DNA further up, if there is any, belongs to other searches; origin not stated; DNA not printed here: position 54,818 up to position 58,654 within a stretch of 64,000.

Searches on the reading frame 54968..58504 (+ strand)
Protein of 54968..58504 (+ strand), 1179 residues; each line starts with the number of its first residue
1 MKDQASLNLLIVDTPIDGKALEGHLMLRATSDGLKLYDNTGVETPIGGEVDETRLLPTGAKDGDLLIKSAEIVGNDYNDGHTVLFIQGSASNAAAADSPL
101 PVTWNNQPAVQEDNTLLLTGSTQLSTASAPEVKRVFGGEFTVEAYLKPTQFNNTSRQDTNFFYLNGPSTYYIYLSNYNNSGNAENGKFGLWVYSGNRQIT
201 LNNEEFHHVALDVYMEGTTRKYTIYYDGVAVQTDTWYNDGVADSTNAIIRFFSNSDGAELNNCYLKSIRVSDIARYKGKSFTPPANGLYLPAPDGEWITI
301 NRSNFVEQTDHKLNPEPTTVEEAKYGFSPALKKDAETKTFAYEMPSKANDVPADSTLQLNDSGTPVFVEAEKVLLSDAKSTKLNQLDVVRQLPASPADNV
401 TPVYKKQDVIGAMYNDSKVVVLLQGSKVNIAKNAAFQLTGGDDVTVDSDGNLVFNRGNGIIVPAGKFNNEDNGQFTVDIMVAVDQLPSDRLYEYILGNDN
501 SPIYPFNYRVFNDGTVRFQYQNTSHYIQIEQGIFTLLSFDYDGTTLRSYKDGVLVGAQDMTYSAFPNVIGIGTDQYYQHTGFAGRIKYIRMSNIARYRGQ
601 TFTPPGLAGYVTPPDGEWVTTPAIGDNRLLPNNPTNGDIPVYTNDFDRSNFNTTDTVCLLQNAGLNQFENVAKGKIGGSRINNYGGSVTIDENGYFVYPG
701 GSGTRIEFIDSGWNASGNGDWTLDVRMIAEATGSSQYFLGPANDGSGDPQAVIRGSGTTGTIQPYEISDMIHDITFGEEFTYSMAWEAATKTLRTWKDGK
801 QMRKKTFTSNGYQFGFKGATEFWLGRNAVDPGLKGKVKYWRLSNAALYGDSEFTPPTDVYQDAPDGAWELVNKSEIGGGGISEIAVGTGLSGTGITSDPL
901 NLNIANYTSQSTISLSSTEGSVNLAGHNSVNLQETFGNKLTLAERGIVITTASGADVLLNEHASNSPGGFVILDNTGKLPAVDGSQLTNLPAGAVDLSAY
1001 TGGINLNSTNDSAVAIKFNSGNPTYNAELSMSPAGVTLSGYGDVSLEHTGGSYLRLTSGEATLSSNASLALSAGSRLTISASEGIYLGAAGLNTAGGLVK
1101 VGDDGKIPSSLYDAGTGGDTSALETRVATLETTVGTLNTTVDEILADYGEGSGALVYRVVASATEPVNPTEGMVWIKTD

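Call 11: search_protein_families(library=phrogs, proteins=[window:54968-58504:+], max_evalue=0.00001)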
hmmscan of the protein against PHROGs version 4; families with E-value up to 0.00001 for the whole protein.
window:54968-58504:+ (1179 aa): 0 families

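Call 71: search_protein_families(library=pfam, proteins=[window:54968-58504:+], max_evalue=0.001)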
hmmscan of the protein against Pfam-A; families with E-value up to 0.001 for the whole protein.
window:54968-58504:+ (1179 aa): 1 family
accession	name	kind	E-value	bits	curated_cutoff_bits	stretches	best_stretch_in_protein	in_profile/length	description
PF13385.13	Laminin_G_3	-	1.1e-13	52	27.6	2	459-596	6-145/151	Concanavalin A-like lectin/glucanases superfamily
